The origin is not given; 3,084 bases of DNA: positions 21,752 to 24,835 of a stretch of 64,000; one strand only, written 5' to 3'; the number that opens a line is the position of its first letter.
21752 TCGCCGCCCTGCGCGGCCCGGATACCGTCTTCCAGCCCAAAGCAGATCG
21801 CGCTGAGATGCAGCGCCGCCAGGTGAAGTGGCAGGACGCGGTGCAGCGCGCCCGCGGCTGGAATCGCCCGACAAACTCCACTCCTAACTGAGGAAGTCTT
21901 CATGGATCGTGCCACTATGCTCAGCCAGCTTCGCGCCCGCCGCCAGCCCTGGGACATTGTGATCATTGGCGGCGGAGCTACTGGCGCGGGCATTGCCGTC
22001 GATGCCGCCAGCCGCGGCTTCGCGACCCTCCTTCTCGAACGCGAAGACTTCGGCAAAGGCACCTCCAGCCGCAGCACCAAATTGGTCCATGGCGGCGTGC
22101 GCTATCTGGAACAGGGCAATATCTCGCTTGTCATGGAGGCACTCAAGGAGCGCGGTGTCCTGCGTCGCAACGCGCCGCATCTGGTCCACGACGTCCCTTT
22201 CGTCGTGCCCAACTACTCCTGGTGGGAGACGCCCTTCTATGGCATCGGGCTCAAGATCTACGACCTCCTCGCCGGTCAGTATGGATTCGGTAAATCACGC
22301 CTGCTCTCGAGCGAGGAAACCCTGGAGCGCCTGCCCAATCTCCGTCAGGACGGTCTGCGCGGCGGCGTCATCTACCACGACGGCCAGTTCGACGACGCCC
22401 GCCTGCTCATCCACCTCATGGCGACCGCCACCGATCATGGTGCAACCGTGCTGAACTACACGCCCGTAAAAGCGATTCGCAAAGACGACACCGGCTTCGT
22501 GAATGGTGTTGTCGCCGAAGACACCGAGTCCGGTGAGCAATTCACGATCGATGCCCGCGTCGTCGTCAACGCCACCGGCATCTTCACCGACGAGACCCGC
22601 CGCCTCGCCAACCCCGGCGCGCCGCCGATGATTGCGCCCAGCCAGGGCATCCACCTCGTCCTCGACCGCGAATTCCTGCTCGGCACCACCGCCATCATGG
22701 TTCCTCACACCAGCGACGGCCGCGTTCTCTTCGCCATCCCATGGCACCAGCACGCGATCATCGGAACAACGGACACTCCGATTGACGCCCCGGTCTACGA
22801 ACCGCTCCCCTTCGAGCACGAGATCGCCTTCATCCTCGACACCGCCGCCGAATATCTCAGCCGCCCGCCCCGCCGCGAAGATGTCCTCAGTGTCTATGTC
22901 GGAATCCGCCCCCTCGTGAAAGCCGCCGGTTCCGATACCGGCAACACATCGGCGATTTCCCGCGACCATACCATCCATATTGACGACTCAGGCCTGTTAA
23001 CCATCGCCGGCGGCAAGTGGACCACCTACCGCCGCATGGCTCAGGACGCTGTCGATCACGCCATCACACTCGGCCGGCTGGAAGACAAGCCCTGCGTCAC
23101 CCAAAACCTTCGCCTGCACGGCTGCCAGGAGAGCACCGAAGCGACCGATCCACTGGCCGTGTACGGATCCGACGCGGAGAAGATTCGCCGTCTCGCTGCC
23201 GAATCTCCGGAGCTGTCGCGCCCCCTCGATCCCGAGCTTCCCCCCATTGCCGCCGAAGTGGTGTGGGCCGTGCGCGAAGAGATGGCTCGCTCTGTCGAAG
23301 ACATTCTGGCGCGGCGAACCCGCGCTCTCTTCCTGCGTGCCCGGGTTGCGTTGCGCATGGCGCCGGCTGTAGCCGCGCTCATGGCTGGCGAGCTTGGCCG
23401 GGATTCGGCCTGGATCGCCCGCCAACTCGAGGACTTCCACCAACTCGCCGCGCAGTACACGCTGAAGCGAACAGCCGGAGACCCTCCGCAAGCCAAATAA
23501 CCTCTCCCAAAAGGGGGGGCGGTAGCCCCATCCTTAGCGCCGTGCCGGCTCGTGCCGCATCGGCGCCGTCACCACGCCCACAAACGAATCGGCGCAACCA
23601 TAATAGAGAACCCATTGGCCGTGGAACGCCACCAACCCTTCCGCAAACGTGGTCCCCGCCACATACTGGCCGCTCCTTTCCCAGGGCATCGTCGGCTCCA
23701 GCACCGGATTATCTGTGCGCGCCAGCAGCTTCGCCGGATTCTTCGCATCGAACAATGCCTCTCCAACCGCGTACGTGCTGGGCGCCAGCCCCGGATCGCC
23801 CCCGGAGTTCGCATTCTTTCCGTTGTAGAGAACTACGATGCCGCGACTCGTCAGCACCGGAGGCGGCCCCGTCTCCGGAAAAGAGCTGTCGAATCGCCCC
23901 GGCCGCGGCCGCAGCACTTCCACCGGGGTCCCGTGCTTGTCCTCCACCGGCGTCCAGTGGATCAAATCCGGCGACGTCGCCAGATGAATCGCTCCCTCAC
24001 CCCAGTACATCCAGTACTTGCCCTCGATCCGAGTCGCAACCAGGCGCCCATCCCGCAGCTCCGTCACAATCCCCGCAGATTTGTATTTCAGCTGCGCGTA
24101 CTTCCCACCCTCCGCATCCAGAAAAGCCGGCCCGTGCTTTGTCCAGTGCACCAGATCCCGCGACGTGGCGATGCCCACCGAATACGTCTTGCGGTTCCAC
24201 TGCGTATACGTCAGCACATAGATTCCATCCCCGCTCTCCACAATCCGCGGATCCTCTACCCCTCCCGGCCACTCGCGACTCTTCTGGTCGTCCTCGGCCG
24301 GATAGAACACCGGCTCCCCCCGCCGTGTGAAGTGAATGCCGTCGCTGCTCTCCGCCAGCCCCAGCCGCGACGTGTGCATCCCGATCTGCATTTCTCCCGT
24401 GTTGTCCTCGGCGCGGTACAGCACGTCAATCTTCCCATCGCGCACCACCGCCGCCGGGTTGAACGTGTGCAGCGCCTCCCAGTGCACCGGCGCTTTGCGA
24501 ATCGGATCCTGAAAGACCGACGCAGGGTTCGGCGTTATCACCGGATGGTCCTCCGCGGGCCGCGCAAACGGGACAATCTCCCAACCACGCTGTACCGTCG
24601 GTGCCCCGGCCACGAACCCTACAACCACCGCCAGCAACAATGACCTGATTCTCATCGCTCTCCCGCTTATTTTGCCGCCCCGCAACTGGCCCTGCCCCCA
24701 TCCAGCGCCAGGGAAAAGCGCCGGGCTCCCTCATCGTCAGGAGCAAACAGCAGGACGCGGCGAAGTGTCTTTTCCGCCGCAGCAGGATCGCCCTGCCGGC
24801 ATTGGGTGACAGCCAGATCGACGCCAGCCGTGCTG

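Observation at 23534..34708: Tight six-gene exported operon: TonB-dependent receptor, two TPR proteins, CRTAC1/ASPIC-UnbV protein, heptahaem cytochrome-TPR fusion, GH130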

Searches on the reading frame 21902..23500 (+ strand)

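Call 7: search_protein_families(library=pfam, proteins=[window:21902-23500:+], max_evalue=0.0001)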
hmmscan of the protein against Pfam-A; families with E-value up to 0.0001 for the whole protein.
window:21902-23500:+ (532 aa): 4 families
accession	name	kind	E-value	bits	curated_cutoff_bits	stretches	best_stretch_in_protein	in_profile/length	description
PF01266.30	DAO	-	5.3e-61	207.5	27.9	1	18-377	1-353/353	FAD dependent oxidoreductase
PF16901.10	DAO_C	-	8.4e-24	84.3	31.4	1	397-502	26-123/126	C-terminal domain of alpha-glycerophosphate oxidase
PF12831.13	FAD_oxidored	-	2.8e-09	37.2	27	0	18-63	1-46/416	FAD dependent oxidoreductase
PF00890.30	FAD_binding_2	-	3e-08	33.7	20.4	0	164-240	140-217/414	FAD binding domain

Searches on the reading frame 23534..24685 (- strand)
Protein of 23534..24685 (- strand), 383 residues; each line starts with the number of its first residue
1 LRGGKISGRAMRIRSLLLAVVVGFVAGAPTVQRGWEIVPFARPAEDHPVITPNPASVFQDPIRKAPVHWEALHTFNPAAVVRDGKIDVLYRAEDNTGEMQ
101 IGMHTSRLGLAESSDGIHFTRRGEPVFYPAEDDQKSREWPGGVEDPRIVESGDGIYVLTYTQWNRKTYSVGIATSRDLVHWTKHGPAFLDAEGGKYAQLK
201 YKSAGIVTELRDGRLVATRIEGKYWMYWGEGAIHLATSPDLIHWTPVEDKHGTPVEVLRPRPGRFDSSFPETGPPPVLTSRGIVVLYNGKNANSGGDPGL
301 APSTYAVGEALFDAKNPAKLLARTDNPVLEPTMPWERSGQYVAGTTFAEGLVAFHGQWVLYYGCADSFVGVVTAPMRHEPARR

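Call 4: search_protein_families(library=pfam, proteins=[window:23534-24685:-], max_evalue=0.01)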
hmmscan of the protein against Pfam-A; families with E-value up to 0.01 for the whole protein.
window:23534-24685:- (383 aa): 3 families
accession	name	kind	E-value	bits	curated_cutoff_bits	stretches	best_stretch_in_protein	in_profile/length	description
PF04041.19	Glyco_hydro_130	-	2.5e-44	152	26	1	70-376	31-311/320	beta-1,4-mannooligosaccharide phosphorylase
PF04616.20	Glyco_hydro_43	-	4.1e-08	33.4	32.2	1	141-238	8-100/288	Glycosyl hydrolases family 43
PF00251.26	Glyco_hydro_32N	-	0.00022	21.3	22.1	0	74-188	69-176/307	Glycosyl hydrolases family 32 N-terminal domain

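Call 5: search_protein_families(library=ncbifam, proteins=[window:23534-24685:-], max_evalue=0.01)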
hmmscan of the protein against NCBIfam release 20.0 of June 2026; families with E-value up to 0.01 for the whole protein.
window:23534-24685:- (383 aa): 5 families
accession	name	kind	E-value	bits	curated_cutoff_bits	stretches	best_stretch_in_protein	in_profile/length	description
NF058598.1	BetMansidBT3780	equivalog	4e-140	467.1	550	1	31-372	19-360/366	beta-1,2-mannosidase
NF052550.1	BManbPhaseBMBP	equivalog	2.7e-48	164.8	450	1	67-374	19-289/296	beta-1,2-mannobiose phosphorylase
NF050092.1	BtaManbiosPhlase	equivalog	5.6e-24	84.7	550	1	93-371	94-338/351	BtaManbiosPhlase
NF041092.1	beta-fruc_BfrA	equivalog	0.00079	18.3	900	1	74-190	73-183/433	beta-fructosidase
TIGR01322.1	scrB_fam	subfamily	0.001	17.9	356.4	1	75-186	87-190/447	sucrose-6-phosphate hydrolase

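Call 70: search_solved_structures(query=window:23534-24655:-, max_evalue=1e-10)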
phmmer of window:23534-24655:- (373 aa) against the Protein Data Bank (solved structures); distinct sequences matched with E-value up to 1e-10: 12.
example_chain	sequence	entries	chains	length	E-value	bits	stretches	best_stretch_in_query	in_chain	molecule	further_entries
3r67_A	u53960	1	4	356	4.6e-120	404.2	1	25-362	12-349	putative Glycosidase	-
3taw_A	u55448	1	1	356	5.9e-116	390.7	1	22-364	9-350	Hypothetical glycoside hydrolase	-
5a7v_A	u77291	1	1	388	8.5e-115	386.9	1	22-363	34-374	PUTATIVE GLYCOSIDASE PH117-RELATED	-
5a7v_B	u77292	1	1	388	9.5e-115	386.7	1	22-363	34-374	PUTATIVE GLYCOSIDASE PH117-RELATED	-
3qc2_A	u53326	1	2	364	1.3e-113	383.1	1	25-364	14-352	glycosyl hydrolase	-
4onz_A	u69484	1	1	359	9.4e-111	373.6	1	23-362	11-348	putative glycoside hydrolase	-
9fj8_A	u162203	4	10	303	1.7e-34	122.5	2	53-179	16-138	1,2-beta-oligomannan phosphorylase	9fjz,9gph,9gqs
7fip_A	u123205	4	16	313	1.3e-24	90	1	57-363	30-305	Beta-1,2-mannobiose phosphorylase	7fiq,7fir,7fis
5b0p_A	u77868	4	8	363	7.8e-16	61.1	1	96-359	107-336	Lin0857 protein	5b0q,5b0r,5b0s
9eqq_A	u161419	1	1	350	1.7e-14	56.7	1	96-359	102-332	Uhgb_MS mannoside synthase from an unknown human gut bacterium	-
9erg_A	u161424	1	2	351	1.7e-14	56.7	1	96-359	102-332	Uhgb_MS mannoside synthase from an unknown human gut bacterium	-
9erh_A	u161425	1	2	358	1.8e-14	56.6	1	96-359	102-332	Uhgb_MS mannoside synthase from an unknown human gut bacterium in complex with 1,2-beta-ma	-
